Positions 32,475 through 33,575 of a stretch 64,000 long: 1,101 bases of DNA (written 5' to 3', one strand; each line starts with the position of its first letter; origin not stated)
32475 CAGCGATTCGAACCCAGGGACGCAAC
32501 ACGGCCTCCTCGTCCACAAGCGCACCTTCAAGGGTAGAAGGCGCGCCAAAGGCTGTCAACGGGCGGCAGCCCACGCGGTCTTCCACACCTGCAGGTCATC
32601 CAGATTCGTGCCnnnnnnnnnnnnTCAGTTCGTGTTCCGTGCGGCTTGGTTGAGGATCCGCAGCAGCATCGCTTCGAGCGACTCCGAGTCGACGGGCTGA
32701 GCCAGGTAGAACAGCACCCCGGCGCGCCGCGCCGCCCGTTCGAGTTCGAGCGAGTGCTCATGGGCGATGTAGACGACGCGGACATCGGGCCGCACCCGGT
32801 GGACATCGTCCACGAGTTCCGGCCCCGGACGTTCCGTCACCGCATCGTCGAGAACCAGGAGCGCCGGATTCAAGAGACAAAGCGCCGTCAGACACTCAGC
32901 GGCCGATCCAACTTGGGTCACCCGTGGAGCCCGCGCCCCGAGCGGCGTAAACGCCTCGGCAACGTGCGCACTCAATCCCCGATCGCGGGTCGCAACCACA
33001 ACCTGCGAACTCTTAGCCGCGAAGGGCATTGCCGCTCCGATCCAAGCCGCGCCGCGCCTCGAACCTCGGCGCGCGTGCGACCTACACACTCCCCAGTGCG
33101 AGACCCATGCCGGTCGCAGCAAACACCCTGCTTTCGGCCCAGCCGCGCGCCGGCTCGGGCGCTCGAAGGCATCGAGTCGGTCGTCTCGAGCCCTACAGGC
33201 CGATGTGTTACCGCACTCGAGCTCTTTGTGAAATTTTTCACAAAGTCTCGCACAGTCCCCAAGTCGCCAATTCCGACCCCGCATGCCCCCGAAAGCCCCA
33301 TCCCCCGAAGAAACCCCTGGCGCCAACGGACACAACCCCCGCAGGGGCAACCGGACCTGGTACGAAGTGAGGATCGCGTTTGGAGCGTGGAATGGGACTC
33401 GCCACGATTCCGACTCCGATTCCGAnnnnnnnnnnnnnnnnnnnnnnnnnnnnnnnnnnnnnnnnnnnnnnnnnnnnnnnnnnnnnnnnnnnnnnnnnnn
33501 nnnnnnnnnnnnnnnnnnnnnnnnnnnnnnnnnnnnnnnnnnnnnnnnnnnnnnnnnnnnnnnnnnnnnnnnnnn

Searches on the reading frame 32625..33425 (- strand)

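Call 27: search_protein_families(library=pfam, proteins=[window:32625-33425:-], max_evalue=0.001)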
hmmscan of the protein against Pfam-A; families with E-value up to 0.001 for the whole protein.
window:32625-33425:- (266 aa): 1 family
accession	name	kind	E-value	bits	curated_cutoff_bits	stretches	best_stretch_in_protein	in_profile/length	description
PF00072.30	Response_reg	-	6e-05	23.6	30.2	1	167-254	23-110/111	Response regulator receiver domain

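Call 65: search_protein_families(library=ncbifam, proteins=[window:32625-33425:-], max_evalue=0.01)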
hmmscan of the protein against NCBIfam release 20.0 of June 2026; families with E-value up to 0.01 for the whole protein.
window:32625-33425:- (266 aa): 8 families
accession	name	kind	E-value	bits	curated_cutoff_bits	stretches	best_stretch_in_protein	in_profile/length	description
NF033791.1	ActR_PrrA_rreg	equivalog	4e-07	30.2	250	1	146-262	8-121/173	ActR/PrrA/RegA family redox response regulator transcription factor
TIGR01818.1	ntrC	equivalog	1.2e-05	24.3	558.6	1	166-263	22-119/463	nitrogen regulation protein NR(I)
NF011695.0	PRK15115.1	equivalog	0.00015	20.7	763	1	166-263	30-127/445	two-component system response regulator GlrR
NF041946.1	LuxO_transreg_Vib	equivalog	0.00018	20.4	800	1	169-264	23-118/463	quorum-sensing sigma-54 dependent transcriptional regulator LuxO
NF051870.1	NAssimRespRegNtrX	equivalog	0.0044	16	600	1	173-260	32-121/452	nitrogen assimilation response regulator NtrX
NF045914.1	RespRegNblR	equivalog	0.0061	16.2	300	1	138-254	5-118/228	response regulator transcription factor NblR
NF006900.1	PRK09390.1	equivalog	0.0063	16.1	255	1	167-264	29-126/203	response regulator FixJ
NF007467.0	PRK10046.1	equivalog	0.0074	15.9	264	1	178-257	42-121/226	two-component response regulator DpiA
